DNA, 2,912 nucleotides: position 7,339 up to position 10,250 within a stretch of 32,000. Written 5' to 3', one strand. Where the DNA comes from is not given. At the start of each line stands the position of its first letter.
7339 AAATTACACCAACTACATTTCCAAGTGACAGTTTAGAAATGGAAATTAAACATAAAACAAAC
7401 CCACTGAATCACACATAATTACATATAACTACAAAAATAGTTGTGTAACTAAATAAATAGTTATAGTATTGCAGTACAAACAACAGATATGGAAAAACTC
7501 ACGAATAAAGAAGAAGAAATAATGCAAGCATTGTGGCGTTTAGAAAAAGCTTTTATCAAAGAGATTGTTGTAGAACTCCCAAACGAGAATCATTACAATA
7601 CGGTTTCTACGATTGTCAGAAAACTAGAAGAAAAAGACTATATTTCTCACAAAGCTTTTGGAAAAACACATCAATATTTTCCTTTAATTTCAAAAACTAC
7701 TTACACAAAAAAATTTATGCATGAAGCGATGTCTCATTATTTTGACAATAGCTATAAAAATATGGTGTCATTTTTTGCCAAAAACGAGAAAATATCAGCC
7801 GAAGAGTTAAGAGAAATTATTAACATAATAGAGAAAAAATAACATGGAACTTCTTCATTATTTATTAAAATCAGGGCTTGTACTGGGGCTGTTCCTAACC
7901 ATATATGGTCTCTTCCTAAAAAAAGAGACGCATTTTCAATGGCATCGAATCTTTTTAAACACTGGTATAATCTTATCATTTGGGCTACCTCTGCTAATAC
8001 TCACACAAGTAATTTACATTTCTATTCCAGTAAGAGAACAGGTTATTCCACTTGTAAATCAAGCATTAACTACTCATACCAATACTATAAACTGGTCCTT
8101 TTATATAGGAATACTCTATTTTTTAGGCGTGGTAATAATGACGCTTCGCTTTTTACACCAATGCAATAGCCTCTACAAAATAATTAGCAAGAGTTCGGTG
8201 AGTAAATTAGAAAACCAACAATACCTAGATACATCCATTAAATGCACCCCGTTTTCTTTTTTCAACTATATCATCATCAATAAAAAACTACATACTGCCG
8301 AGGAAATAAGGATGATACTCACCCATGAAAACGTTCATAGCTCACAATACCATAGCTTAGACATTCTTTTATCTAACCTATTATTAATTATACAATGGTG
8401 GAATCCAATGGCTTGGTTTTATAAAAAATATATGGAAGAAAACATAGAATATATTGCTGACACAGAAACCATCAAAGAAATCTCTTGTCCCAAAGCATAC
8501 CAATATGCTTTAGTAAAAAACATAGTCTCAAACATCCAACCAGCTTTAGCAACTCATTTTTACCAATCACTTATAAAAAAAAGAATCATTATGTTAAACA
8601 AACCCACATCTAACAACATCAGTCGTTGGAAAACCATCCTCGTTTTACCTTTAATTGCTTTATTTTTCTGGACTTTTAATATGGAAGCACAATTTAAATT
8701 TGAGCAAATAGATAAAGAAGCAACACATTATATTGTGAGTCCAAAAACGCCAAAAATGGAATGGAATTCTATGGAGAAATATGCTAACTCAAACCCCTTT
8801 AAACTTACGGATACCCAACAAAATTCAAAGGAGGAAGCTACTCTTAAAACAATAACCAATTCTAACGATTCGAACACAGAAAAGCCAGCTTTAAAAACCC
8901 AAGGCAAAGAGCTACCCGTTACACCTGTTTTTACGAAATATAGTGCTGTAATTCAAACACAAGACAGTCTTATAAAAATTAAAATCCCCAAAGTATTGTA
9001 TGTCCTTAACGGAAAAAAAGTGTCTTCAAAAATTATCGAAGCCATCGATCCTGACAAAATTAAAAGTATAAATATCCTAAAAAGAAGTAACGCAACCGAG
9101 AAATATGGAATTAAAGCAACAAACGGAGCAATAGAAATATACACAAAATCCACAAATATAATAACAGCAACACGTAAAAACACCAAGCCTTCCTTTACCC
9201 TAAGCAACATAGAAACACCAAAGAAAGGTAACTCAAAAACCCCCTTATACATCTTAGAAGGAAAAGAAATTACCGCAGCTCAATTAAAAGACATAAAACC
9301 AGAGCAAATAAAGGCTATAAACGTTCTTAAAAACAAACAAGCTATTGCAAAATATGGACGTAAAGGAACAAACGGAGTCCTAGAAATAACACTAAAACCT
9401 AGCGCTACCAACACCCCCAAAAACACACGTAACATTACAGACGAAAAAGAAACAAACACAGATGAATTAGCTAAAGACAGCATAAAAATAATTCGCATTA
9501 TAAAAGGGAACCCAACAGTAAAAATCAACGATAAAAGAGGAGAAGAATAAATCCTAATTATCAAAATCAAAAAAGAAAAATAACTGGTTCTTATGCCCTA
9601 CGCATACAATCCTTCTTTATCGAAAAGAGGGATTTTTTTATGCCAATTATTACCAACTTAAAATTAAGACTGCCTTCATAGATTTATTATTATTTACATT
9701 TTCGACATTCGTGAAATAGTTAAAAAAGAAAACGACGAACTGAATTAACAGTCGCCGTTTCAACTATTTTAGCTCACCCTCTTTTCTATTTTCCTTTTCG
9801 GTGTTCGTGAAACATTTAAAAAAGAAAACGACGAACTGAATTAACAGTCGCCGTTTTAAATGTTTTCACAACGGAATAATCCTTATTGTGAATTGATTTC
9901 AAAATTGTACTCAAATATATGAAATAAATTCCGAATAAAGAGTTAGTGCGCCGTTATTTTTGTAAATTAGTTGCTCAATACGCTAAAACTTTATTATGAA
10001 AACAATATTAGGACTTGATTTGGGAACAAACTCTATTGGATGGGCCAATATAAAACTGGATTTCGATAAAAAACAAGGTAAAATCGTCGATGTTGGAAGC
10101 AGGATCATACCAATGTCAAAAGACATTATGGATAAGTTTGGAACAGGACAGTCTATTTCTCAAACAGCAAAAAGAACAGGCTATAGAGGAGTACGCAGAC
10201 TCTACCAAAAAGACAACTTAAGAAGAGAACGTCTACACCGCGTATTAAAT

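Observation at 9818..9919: Predicted tracrRNA divergent from cas9, with a 24-nt perfect anti-repeat and a conserved ACAAUAAGG junction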

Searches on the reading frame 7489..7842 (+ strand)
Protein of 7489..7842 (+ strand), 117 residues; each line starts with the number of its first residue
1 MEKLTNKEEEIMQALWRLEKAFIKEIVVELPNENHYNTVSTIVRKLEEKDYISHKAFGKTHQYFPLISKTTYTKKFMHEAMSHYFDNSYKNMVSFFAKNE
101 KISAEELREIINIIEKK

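Call 7: search_protein_families(library=ncbifam, proteins=[window:7489-7842:+])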
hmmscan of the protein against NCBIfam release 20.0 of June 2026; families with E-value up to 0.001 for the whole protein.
window:7489-7842:+ (117 aa): 5 families
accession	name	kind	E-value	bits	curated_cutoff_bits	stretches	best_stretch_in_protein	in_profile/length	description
TIGR02698.1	CopY_TcrY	equivalog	1.2e-11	45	121.95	1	4-117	2-117/130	CopY/TcrY family copper transport repressor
NF012168.1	BlaI_of_BCL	exception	1.1e-10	41.5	180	1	3-117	5-121/121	penicillinase repressor BlaI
NF000243.1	MecI_of_mecA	exception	1.9e-08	34.6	250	1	5-117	9-123/123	mecA-type methicillin resistance repressor MecI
NF000244.1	MecI_of_mecC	exception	1.1e-07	31.8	250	1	6-117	10-123/125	mecC-type methicillin resistance repressor MecI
NF000186.1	BlaI_of_MRSA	exception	4.1e-05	23.6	250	1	7-117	11-126/126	penicillinase repressor BlaI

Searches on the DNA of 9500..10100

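Call 6: search_rna_families(source=window, start=9500, end=10100, threshold=evalue, max_evalue=10, show_alignments=3)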
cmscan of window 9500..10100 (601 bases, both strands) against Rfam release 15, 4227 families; matches with E-value up to 10: 13.
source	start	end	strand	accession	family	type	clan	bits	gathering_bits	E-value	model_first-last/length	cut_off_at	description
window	9692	9824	+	RF01577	RNase_P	Gene; ribozyme;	CL00002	25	100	0.069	35-188/626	no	Plasmodium RNase_P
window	9597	9724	-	RF02065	STnc340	Gene; sRNA;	-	23.4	80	0.63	1-130/130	no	Enterobacterial sRNA STnc340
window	9781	9836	+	RF03259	MIR1514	Gene; miRNA;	-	21.5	90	0.31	1-110/110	no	MIR1514 microRNA precursor family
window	9826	9949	-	RF01802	HSUR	Gene; snRNA;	-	20.7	50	7.9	1-123/123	no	Herpesvirus saimiri U RNA1/RNA2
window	9816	9891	-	RF02074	STnc240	Gene; sRNA;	-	18.7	55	5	1-77/77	no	Enterobacterial sRNA STnc240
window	9762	9849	-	RF03719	mir-3914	Gene; miRNA;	-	18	97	0.73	1-95/95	no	mir-3914 microRNA precursor family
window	9782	9855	-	RF02527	SSRC38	Gene; sRNA;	-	18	80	1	1-166/166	no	Streptococcus sRNA SSRC38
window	9572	9641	+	RF01859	Phe_leader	Cis-reg; leader;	-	17.4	55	3.3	1-125/125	no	Phenylalanine leader peptide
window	9819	9929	-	RF04182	GibS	Gene; sRNA;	-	16.9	115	9.1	1-142/142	no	GibS sRNA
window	9797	9876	+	RF01667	rox1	Cis-reg;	-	16.3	58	2.2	1-59/59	no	Drosophila rox1 ncRNA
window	9608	9638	+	RF04344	Plastid-psbA-3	Cis-reg;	CL00153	15.3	48.4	8.6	1-57/57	no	Plastid-psbA-3 3UTR RNA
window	9712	9774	+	RF00811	mir-84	Gene; miRNA;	-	12.9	60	7.5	9-70/75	no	mir-84 microRNA precursor family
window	9574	9769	-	RF01407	STnc560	Gene; sRNA;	-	11.5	55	7.9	1-214/214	no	STnc560 Hfq binding RNA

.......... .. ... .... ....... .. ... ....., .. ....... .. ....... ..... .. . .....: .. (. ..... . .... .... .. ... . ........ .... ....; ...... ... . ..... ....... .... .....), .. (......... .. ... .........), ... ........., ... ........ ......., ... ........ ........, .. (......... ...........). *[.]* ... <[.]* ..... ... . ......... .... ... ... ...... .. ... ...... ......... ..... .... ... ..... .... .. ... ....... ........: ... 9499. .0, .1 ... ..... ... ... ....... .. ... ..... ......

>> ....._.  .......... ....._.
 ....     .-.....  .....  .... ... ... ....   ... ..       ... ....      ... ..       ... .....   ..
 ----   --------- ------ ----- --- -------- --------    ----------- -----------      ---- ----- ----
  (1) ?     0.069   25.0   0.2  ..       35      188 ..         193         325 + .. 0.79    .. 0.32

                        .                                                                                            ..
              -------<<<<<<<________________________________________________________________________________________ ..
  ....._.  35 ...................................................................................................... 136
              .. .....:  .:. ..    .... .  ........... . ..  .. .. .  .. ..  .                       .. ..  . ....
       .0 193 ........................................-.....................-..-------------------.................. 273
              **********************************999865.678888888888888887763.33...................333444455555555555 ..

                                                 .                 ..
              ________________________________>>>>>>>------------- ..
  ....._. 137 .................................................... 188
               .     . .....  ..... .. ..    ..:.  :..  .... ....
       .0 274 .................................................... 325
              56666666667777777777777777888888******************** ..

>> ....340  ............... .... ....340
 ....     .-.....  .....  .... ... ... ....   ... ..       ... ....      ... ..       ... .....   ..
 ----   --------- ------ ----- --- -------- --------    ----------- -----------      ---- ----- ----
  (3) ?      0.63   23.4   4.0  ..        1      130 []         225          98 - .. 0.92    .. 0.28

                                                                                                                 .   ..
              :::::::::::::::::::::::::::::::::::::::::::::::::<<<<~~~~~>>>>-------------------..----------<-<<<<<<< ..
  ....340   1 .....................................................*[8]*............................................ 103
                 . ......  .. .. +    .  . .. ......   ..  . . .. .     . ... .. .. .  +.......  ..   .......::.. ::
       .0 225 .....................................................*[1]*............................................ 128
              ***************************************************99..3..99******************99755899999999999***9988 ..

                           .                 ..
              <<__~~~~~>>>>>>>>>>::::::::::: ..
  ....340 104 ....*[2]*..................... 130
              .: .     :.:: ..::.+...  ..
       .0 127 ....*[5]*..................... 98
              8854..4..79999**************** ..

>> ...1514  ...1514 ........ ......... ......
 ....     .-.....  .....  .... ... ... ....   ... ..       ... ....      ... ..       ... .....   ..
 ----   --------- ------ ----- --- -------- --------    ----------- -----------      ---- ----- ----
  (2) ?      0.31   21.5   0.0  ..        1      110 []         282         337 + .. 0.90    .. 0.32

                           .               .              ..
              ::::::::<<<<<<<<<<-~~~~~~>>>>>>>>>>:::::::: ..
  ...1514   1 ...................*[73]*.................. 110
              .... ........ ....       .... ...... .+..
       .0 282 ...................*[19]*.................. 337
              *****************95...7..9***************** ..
